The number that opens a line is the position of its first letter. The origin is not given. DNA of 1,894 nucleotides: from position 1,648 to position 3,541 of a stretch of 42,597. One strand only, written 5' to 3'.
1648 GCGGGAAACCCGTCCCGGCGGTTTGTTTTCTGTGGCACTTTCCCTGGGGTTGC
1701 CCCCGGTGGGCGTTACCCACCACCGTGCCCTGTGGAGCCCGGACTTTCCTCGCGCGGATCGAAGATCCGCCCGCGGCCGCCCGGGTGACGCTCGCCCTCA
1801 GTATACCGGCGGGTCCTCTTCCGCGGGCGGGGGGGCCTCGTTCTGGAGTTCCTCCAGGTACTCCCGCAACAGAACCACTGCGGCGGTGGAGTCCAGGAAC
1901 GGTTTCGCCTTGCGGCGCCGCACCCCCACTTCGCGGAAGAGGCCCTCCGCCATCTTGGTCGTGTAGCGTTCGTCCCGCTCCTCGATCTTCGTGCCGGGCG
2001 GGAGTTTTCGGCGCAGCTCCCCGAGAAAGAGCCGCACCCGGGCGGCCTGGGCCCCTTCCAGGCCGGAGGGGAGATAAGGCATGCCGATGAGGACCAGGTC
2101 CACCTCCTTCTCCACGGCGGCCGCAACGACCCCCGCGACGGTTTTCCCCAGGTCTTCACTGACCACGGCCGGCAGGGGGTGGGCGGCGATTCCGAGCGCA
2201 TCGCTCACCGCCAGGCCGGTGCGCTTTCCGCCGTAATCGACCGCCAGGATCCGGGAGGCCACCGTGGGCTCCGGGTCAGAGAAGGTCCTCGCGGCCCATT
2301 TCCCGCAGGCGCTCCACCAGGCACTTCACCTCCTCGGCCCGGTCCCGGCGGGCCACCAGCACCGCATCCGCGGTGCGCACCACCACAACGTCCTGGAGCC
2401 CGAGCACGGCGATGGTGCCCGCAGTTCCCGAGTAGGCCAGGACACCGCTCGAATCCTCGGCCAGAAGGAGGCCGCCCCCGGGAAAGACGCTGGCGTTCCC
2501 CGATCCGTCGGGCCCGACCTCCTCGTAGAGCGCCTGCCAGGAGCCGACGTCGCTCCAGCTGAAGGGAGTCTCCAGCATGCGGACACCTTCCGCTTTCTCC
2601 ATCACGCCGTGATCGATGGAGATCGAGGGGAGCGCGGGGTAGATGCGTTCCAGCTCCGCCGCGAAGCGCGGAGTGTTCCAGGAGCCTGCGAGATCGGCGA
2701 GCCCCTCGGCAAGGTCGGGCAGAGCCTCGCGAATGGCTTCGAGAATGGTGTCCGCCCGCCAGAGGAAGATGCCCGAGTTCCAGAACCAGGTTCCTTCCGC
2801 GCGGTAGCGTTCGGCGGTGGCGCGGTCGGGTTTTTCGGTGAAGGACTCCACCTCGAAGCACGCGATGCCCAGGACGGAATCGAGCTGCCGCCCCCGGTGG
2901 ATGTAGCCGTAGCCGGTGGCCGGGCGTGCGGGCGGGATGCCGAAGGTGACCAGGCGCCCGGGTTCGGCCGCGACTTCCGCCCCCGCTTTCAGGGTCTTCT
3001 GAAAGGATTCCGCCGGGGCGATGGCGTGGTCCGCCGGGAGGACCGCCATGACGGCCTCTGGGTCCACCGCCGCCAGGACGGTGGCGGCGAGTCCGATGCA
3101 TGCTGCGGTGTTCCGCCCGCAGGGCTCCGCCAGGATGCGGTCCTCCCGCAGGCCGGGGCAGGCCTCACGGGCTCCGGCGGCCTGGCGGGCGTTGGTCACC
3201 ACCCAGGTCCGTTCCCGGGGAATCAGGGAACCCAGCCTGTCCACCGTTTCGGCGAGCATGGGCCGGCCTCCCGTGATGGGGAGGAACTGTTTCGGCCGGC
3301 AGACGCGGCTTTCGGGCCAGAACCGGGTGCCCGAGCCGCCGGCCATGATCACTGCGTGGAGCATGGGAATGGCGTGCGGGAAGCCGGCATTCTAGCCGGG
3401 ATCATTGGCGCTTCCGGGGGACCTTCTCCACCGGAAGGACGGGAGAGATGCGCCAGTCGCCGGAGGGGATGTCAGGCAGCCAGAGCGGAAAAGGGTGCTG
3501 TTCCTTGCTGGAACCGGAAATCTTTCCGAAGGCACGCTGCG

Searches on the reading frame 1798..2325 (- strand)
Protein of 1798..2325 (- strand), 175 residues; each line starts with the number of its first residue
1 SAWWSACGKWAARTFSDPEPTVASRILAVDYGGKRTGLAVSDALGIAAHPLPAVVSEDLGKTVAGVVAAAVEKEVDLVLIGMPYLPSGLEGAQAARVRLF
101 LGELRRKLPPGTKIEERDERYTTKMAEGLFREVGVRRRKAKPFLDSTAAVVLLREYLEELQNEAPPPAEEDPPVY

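Call 56: search_protein_families(library=pfam, proteins=[window:1798-2325:-], max_evalue=0.0001)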
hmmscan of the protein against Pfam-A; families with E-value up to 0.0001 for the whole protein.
window:1798-2325:- (175 aa): 1 family
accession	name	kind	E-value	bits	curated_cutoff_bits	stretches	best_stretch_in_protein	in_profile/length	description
PF03652.20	RuvX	-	3.8e-29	102.2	29.2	1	25-158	2-133/134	Holliday junction resolvase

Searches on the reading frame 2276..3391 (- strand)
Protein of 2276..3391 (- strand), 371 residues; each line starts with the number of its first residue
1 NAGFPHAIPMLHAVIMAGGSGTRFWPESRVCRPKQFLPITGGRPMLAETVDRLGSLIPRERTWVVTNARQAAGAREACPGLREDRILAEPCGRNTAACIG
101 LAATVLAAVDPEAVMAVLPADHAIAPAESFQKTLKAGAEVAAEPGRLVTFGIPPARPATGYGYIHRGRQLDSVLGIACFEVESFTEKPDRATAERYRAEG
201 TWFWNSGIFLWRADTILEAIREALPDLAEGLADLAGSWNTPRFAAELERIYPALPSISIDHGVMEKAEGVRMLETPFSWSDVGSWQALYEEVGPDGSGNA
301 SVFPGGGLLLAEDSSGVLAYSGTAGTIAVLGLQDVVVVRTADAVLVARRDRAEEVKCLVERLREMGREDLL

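Call 56: search_protein_families(library=pfam, proteins=[window:2276-3391:-], max_evalue=0.0001)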
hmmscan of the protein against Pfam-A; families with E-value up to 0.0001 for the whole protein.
window:2276-3391:- (371 aa): 3 families
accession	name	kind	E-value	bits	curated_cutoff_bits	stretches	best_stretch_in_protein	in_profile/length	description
PF00483.29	NTP_transferase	-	2.4e-36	126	21.2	1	13-290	2-237/245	Nucleotidyl transferase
PF22640.1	ManC_GMP_beta-helix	-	3.3e-14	53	27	1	313-362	7-55/55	MannoseP isomerase/GMP-like beta-helix domain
PF12804.13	NTP_transf_3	-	3.2e-10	40.9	27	1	13-138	1-112/160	MobA-like NTP transferase domain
